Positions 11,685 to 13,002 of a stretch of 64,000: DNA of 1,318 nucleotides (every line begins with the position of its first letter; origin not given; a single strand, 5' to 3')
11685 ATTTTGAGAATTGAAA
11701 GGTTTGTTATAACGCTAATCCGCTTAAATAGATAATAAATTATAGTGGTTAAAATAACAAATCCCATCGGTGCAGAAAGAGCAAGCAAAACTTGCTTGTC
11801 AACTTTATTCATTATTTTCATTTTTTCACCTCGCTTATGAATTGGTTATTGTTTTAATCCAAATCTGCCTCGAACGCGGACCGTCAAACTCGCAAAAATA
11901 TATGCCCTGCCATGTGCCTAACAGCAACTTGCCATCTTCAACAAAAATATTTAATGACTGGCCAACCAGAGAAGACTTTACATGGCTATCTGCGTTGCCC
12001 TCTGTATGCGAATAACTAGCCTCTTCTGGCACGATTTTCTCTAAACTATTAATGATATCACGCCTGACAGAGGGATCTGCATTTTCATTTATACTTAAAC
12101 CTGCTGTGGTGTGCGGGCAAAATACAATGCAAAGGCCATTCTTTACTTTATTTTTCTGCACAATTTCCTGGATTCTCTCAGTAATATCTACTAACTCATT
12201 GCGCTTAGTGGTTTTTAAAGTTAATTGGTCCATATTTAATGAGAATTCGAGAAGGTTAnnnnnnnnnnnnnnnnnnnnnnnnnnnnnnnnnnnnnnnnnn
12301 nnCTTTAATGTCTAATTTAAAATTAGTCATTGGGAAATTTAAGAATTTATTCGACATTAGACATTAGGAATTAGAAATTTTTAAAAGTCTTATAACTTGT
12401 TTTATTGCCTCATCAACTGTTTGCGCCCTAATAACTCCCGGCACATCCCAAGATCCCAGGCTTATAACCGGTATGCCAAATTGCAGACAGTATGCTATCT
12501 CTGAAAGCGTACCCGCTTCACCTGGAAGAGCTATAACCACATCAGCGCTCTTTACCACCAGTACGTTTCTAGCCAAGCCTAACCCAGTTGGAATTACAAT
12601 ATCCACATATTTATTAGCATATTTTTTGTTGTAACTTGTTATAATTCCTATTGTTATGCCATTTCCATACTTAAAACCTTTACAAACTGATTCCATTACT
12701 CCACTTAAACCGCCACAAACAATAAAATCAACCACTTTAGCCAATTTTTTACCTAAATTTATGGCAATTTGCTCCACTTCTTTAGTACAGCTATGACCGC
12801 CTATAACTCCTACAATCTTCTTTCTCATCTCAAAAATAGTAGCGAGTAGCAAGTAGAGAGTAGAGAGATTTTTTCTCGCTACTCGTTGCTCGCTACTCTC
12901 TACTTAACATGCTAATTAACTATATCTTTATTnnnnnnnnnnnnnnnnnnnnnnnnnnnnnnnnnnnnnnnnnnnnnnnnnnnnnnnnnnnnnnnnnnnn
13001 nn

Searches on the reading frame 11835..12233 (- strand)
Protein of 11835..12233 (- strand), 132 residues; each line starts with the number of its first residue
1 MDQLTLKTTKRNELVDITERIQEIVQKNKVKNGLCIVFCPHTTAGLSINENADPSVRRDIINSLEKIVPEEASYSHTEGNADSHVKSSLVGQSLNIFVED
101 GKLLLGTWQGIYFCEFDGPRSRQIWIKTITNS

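Call 33: search_protein_families(library=pfam, proteins=[window:11835-12233:-], max_evalue=0.00001)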
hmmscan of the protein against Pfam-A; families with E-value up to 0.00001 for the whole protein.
window:11835-12233:- (132 aa): 1 family
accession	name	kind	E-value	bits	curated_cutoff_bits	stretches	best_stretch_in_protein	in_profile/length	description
PF01894.22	UPF0047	-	7.9e-48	161.9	27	1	16-127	1-116/117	Uncharacterised protein family UPF0047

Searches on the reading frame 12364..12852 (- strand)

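Call 33: search_protein_families(library=pfam, proteins=[window:12364-12852:-], max_evalue=0.00001)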
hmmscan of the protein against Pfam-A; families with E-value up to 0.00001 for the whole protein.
window:12364-12852:- (162 aa): 1 family
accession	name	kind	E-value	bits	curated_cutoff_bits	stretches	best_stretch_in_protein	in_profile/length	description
PF18306.6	LDcluster4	-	6.8e-39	133.3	26.3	1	12-149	2-139/151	SLOG cluster4 family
